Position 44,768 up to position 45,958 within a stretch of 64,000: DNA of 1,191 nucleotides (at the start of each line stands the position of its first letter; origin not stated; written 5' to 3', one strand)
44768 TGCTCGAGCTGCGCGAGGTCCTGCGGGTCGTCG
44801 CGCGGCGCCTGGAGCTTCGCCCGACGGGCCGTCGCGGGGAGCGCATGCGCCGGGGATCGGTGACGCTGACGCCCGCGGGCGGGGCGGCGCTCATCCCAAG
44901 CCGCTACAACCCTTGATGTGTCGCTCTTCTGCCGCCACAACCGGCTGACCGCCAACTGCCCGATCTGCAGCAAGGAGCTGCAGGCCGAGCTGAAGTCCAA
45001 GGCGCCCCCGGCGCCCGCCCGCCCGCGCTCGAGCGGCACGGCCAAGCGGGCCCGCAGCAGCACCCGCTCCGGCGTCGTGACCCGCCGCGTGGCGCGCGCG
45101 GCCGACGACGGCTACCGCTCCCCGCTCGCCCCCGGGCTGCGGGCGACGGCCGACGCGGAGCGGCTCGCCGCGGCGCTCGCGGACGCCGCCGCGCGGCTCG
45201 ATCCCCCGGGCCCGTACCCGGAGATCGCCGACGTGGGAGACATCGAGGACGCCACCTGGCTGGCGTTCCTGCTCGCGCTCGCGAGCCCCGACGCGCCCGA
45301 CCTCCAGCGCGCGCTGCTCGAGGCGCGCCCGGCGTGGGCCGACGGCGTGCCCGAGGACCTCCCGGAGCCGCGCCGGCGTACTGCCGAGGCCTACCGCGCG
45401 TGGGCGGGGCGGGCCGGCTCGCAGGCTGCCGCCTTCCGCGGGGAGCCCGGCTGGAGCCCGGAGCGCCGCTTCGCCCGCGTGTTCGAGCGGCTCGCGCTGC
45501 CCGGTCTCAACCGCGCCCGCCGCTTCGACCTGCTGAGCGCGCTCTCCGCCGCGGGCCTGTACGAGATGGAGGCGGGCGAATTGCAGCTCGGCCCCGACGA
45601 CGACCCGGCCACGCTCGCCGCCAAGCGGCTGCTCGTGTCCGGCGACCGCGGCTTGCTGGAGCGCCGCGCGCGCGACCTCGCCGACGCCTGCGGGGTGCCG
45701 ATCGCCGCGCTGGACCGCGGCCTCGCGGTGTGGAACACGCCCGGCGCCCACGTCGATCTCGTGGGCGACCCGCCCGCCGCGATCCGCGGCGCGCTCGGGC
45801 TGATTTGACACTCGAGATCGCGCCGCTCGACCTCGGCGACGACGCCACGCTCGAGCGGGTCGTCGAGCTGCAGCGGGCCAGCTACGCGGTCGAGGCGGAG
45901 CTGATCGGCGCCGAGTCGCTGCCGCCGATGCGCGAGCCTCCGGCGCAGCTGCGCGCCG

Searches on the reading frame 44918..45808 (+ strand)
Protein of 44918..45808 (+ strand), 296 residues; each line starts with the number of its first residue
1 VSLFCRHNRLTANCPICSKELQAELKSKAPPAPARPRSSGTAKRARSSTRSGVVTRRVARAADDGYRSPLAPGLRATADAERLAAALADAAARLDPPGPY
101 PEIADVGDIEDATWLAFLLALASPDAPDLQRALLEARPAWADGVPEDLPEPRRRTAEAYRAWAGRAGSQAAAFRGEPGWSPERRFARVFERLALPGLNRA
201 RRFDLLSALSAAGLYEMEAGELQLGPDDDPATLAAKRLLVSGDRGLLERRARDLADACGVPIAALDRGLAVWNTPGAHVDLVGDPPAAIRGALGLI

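Call 65: search_protein_families(library=pfam, max_evalue=0.1, proteins=[window:44918-45808:+])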
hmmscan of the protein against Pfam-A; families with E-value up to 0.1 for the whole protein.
window:44918-45808:+ (296 aa): 1 family
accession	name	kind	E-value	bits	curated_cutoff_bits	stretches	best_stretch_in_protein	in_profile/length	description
PF18746.6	aGPT-Pplase3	-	9.4e-08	32.2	25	1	153-257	140-245/279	Alpha-glutamyl/putrescinyl thymine pyrophosphorylase clade 3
